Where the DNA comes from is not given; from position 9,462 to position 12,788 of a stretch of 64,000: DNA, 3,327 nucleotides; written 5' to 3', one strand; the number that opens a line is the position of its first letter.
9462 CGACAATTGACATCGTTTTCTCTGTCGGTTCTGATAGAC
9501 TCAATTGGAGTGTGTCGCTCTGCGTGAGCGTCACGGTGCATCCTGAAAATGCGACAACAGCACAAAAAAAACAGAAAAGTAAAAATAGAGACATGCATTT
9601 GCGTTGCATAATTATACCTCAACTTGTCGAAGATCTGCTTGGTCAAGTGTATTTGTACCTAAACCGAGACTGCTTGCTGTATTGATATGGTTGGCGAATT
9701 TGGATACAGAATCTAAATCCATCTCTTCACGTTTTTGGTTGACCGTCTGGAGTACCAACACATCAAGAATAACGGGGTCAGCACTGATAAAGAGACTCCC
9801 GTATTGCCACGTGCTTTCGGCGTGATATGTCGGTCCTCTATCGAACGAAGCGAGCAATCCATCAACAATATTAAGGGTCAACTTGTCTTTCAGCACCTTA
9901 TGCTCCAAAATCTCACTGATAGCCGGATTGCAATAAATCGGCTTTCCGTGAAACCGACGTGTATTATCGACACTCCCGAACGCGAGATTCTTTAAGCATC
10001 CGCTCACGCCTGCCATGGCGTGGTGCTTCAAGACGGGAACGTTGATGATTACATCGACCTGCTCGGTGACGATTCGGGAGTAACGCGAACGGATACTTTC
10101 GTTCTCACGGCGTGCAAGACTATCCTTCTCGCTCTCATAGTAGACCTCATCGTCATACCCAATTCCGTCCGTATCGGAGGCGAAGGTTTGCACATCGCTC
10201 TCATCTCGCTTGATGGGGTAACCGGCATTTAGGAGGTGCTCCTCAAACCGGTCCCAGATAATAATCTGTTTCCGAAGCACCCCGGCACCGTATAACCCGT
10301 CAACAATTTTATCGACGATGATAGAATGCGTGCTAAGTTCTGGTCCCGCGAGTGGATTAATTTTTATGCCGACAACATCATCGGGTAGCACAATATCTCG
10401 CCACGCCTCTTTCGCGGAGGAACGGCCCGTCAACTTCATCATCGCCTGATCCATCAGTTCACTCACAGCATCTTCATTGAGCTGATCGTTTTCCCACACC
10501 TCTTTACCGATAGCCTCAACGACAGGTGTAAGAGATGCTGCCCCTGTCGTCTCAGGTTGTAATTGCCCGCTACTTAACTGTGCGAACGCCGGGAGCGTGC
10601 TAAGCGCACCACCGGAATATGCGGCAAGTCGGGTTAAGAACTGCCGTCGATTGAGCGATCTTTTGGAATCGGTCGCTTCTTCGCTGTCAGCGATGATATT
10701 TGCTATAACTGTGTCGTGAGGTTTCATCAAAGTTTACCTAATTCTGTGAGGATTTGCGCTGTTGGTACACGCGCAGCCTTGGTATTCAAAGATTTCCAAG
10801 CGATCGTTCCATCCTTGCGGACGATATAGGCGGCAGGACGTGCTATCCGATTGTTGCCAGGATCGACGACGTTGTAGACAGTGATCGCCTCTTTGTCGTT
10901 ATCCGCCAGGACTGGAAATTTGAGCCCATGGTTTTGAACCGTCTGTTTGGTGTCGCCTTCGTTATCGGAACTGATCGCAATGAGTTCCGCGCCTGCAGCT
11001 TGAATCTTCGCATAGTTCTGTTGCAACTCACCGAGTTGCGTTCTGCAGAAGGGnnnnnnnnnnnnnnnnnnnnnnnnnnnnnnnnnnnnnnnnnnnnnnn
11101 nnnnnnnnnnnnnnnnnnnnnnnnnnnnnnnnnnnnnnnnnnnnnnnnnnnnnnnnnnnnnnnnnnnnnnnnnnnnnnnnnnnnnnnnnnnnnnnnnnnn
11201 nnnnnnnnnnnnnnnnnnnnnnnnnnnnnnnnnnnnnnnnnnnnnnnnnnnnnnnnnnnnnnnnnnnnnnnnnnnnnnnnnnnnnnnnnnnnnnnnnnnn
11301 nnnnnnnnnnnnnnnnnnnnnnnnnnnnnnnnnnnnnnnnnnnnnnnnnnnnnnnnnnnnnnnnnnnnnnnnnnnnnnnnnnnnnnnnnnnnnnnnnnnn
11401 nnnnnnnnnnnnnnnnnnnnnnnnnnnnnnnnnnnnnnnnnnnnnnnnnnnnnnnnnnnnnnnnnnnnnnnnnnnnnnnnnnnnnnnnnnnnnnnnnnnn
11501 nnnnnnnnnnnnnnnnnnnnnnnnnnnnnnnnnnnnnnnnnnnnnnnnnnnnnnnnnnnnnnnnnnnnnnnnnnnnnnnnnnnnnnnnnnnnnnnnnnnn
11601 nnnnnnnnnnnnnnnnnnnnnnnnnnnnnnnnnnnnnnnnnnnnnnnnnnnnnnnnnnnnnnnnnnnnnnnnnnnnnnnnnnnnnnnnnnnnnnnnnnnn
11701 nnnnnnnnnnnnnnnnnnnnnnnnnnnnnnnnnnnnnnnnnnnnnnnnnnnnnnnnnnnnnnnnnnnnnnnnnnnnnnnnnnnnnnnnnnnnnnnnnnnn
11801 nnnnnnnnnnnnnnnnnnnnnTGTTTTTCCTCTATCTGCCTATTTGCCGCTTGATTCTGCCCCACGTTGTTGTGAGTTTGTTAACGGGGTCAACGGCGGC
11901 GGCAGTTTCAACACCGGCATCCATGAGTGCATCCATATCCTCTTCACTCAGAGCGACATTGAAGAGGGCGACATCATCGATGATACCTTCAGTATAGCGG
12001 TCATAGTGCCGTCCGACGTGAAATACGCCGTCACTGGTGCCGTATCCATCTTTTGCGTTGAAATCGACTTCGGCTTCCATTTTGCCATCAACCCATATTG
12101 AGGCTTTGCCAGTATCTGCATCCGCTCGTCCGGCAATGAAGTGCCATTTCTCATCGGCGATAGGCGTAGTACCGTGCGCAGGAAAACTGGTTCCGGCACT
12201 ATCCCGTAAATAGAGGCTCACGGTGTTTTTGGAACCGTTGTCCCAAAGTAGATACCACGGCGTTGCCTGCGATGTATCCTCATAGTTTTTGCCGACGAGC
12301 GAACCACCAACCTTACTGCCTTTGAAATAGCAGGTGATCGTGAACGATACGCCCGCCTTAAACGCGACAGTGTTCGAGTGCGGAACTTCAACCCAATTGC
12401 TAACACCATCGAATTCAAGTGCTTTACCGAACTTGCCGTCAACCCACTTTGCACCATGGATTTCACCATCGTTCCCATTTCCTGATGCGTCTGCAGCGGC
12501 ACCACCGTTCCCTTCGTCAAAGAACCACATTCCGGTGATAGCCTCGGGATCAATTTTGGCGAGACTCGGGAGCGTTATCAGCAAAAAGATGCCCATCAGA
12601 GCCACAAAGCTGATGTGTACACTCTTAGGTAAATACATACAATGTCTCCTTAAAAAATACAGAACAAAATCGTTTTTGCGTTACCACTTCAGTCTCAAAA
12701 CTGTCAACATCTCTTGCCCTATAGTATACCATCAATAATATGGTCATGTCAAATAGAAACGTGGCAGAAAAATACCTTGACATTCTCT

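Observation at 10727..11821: Selenocysteine-containing lipoprotein peroxiredoxin, split into two ORFs by an in-frame UGA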

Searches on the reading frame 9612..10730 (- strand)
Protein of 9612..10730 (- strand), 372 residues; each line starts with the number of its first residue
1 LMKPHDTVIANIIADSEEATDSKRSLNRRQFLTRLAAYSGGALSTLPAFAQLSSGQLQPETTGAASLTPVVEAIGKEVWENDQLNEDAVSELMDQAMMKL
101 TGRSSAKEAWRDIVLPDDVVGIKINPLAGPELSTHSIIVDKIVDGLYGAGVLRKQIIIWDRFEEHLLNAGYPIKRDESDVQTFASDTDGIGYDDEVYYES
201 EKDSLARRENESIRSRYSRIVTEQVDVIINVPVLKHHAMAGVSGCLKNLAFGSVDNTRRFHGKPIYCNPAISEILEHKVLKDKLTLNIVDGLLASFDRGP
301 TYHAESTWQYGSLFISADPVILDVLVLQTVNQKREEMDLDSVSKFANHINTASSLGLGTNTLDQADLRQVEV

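Call 28: search_protein_families(library=pfam, proteins=[window:9612-10730:-], max_evalue=0.001)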
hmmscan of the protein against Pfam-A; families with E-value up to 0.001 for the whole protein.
window:9612-10730:- (372 aa): 1 family
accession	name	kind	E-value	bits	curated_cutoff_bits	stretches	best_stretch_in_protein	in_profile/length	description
PF04015.17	DUF362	-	1.1e-19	71.8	24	1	120-326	1-198/200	Domain of unknown function (DUF362)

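Call 49: search_protein_families(library=ncbifam, proteins=[window:9612-10730:-], max_evalue=0.001)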
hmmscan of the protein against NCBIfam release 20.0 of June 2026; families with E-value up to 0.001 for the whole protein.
window:9612-10730:- (372 aa): 0 families

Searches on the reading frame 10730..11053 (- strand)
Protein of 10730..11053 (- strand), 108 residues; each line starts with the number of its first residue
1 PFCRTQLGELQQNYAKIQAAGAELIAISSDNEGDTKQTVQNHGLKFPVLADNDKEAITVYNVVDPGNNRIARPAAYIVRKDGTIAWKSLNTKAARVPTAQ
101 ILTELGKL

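Call 38: search_protein_representatives(protein=window:10730-11053:-)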
Query: 108 residues. Proteins with E-value up to 0.001 (for the whole library): 662; up to 1e-10: 33; up to 1e-30: 2. The best 150 are listed.
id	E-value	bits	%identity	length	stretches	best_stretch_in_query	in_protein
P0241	3.1e-35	136.6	68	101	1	9-108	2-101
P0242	5.4e-31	122.9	61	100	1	10-108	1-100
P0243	7.3e-30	119.3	87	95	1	41-108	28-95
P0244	1.7e-29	118.1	86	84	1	11-75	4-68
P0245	1.3e-21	92.8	52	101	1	10-108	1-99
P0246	6.5e-17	77.7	43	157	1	2-104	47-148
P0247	8.9e-16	74.1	42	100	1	10-108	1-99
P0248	1.4e-15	73.4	43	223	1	1-107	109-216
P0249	4.8e-15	71.7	44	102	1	9-108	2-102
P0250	5.0e-15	71.7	39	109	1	2-107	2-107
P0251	7.7e-15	71.1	40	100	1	10-107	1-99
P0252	1.9e-13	66.6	41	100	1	11-105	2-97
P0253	2.2e-13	66.4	33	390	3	2-104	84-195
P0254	4.2e-13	65.5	41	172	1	1-107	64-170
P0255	4.4e-13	65.4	41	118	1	6-105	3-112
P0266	1.8e-11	60.3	41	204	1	1-100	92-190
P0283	5.4e-10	55.5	32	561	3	1-88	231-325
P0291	1.8e-09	53.8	32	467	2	1-107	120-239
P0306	4.7e-09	52.5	32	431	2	1-55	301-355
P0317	9.5e-09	51.5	31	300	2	2-93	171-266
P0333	2.6e-08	50.1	40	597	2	7-67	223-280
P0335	2.9e-08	50.0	27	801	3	11-96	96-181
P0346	6.1e-08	48.9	29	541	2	3-103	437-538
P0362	1.8e-07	47.4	28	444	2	1-91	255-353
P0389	6.0e-07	45.7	26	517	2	3-104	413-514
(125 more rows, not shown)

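Call 40: search_protein_families(library=pfam, proteins=[P0253, P0283, P0291, P0306, P0335, P0346, P0362, P0389, P0333, P0317], max_evalue=0.0001)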
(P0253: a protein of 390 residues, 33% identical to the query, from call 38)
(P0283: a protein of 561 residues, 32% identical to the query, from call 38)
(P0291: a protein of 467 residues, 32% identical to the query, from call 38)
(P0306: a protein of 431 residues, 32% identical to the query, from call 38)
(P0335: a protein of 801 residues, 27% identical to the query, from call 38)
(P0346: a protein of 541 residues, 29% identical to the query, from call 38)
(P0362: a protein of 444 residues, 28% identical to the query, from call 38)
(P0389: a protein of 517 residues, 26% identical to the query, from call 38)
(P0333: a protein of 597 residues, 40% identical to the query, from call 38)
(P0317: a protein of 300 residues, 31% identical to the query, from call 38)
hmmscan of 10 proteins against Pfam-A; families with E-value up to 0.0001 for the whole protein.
P0253 (390 aa): 3 families
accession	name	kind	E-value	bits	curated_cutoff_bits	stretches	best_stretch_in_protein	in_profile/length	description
PF00578.27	AhpC-TSA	-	1.1e-48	164.7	26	2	48-176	5-123/124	AhpC/TSA family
PF08534.16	Redoxin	-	7.6e-28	97.6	26.6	2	48-188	6-140/148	Redoxin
PF13905.12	Thioredoxin_8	-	1.3e-09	38.7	27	0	72-121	3-53/94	Thioredoxin-like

P0283 (561 aa): 8 families
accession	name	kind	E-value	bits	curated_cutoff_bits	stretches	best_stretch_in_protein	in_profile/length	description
PF00578.27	AhpC-TSA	-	2.7e-51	173.1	26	3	194-323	2-123/124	AhpC/TSA family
PF08534.16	Redoxin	-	5.1e-43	146.8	26.6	3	194-330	3-137/148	Redoxin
PF13911.12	AhpC-TSA_2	-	1.3e-08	35.7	27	0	240-293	2-55/114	AhpC/TSA antioxidant enzyme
PF05988.18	DUF899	-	3.5e-08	33.8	27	0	228-291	83-146/224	Bacterial protein of unknown function (DUF899)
PF13728.12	TraF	-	1.5e-06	28.7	23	0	389-421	128-159/224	F plasmid transfer operon protein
PF13098.12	Thioredoxin_2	-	6.8e-06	26.8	27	0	389-433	4-54/104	Thioredoxin-like domain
PF24333.1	DUF7501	-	3.3e-05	24.4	27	0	402-413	12-23/58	Family of unknown function (DUF7501)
PF13905.12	Thioredoxin_8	-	9.4e-05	23.1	27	0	221-285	4-72/94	Thioredoxin-like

P0291 (467 aa): 3 families
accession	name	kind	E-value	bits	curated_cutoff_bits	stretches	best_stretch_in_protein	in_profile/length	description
PF00578.27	AhpC-TSA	-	2.8e-46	156.9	26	2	295-439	2-123/124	AhpC/TSA family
PF08534.16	Redoxin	-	2e-27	96.2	26.6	2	293-453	1-142/148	Redoxin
PF13098.12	Thioredoxin_2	-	9.2e-05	23.2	27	0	105-149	3-40/104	Thioredoxin-like domain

P0306 (431 aa): 5 families
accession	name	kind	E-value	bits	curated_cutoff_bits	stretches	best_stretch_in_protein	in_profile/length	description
PF00578.27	AhpC-TSA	-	5e-66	220.7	26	2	262-408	1-123/124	AhpC/TSA family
PF08534.16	Redoxin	-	6.2e-44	149.8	26.6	2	262-419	2-142/148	Redoxin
PF13911.12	AhpC-TSA_2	-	3.6e-11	43.9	27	0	309-413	1-113/114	AhpC/TSA antioxidant enzyme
PF05988.18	DUF899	-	3.6e-06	27.2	27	0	229-366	9-151/224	Bacterial protein of unknown function (DUF899)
PF13905.12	Thioredoxin_8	-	4e-05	24.3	27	0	70-184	2-91/94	Thioredoxin-like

P0335 (801 aa): 5 families
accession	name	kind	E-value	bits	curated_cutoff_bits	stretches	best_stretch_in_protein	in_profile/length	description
PF00578.27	AhpC-TSA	-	6.2e-47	159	26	4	197-321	4-123/124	AhpC/TSA family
PF08534.16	Redoxin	-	4.7e-40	137.2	26.6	3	199-330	7-139/148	Redoxin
PF13905.12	Thioredoxin_8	-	1.1e-27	96.6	27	2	372-465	3-94/94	Thioredoxin-like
PF00404.24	Dockerin_1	-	7.4e-09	36.1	22.9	1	739-790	1-52/57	Dockerin type I domain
PF05345.18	He_PIG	-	9e-08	32.9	24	1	655-736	5-96/96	Putative Ig domain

P0346 (541 aa): 8 families
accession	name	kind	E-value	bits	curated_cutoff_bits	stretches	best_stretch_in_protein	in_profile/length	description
PF00578.27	AhpC-TSA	-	5e-61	204.6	26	2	246-363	1-123/124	AhpC/TSA family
PF08534.16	Redoxin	-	2.6e-50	170.5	26.6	2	246-370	2-137/148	Redoxin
PF13905.12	Thioredoxin_8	-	2e-16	60.5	27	1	271-359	1-92/94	Thioredoxin-like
PF00085.26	Thioredoxin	-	5.8e-14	52.4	23.5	1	271-322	18-68/103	Thioredoxin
PF13098.12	Thioredoxin_2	-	3.2e-11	44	27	1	269-371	3-97/104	Thioredoxin-like domain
PF13624.11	SurA_N_3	-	4.5e-09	36.8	27.2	1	54-164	40-161/162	SurA-like N-terminal domain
PF13911.12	AhpC-TSA_2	-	9.1e-07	29.7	27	0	444-500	2-58/114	AhpC/TSA antioxidant enzyme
PF09312.16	SurA_N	-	1.8e-05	25.3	30.8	1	53-163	2-116/118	SurA N-terminal domain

P0362 (444 aa): 4 families
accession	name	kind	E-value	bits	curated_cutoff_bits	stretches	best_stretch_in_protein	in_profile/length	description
PF00578.27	AhpC-TSA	-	1.3e-38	132.1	26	2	214-348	2-123/124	AhpC/TSA family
PF08534.16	Redoxin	-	2e-35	122.2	26.6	2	33-163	21-145/148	Redoxin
PF13905.12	Thioredoxin_8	-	2e-06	28.5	27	0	45-91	4-51/94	Thioredoxin-like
PF05988.18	DUF899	-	8.4e-05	22.7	27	0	225-302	51-133/224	Bacterial protein of unknown function (DUF899)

P0389 (517 aa): 8 families
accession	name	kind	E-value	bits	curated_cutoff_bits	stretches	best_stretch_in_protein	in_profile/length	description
PF00578.27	AhpC-TSA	-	5.5e-61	204.4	26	2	239-353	3-123/124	AhpC/TSA family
PF08534.16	Redoxin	-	2.5e-48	164.1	26.6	2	238-360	3-137/148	Redoxin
PF13905.12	Thioredoxin_8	-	2.1e-12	47.6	27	1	261-351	1-94/94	Thioredoxin-like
PF13098.12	Thioredoxin_2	-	8.5e-10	39.4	27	1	261-367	5-103/104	Thioredoxin-like domain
PF00085.26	Thioredoxin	-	2.9e-09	37.3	23.5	1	262-312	19-68/103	Thioredoxin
PF13624.11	SurA_N_3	-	8.5e-09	35.9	27.2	1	52-163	36-159/162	SurA-like N-terminal domain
PF00255.25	GSHPx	-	1e-07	31.9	27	1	244-299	4-58/108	Glutathione peroxidase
PF13623.11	SurA_N_2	-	6e-05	23.4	28.5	0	50-123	36-118/145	SurA-like N-terminal domain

P0333 (597 aa): 3 families
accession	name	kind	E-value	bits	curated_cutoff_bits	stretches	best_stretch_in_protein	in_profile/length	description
PF00578.27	AhpC-TSA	-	5.3e-37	126.9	26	2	186-278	4-100/124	AhpC/TSA family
PF08534.16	Redoxin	-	3e-19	69.7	26.6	2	184-277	3-103/148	Redoxin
PF13905.12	Thioredoxin_8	-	1.5e-06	28.9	27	0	63-116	2-57/94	Thioredoxin-like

P0317 (300 aa): 4 families
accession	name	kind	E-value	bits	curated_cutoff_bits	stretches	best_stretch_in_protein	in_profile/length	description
PF00578.27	AhpC-TSA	-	1.4e-42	145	26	2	133-257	3-121/124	AhpC/TSA family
PF08534.16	Redoxin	-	3.2e-25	89.1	26.6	2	134-264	5-135/148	Redoxin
PF13911.12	AhpC-TSA_2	-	2.7e-05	24.9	27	0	179-244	2-67/114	AhpC/TSA antioxidant enzyme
PF13905.12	Thioredoxin_8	-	3.1e-05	24.7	27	0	159-231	3-79/94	Thioredoxin-like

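Call 50: find_encoding_contigs(protein=P0266, flank=4000, max_places=4)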
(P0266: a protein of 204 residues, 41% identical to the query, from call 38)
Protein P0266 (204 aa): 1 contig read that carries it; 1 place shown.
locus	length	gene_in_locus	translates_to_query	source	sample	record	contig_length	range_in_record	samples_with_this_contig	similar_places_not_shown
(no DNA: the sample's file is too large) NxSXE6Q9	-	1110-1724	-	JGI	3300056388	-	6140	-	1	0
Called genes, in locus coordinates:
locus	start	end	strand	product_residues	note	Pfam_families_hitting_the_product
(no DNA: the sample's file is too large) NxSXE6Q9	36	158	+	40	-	-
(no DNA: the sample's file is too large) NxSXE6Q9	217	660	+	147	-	-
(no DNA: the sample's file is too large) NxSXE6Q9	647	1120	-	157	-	PF00583:Acetyltransf_1, PF13508:Acetyltransf_7 (weak)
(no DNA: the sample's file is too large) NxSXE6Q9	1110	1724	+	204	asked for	PF00578:AhpC-TSA, PF08534:Redoxin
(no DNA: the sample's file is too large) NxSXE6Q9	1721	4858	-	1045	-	-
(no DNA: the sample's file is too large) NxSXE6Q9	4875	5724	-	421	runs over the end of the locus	?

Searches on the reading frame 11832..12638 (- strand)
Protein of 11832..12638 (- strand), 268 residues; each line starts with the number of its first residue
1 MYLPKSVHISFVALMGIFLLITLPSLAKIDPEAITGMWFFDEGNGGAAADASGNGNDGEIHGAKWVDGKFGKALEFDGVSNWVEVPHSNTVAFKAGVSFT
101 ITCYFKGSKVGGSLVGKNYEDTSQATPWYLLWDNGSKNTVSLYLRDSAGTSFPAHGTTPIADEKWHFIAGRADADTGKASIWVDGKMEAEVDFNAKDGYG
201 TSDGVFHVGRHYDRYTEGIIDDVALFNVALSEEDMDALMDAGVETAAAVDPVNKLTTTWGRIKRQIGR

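Call 28: search_protein_families(library=pfam, proteins=[window:11832-12638:-], max_evalue=0.001)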
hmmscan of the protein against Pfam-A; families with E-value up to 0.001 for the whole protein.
window:11832-12638:- (268 aa): 1 family
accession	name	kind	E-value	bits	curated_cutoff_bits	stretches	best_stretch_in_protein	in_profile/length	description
PF13385.13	Laminin_G_3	-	1.4e-15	58.2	27.6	1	77-234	1-149/151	Concanavalin A-like lectin/glucanases superfamily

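Call 49: search_protein_families(library=ncbifam, proteins=[window:11832-12638:-], max_evalue=0.001)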
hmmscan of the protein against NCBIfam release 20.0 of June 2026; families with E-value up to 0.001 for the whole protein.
window:11832-12638:- (268 aa): 0 families
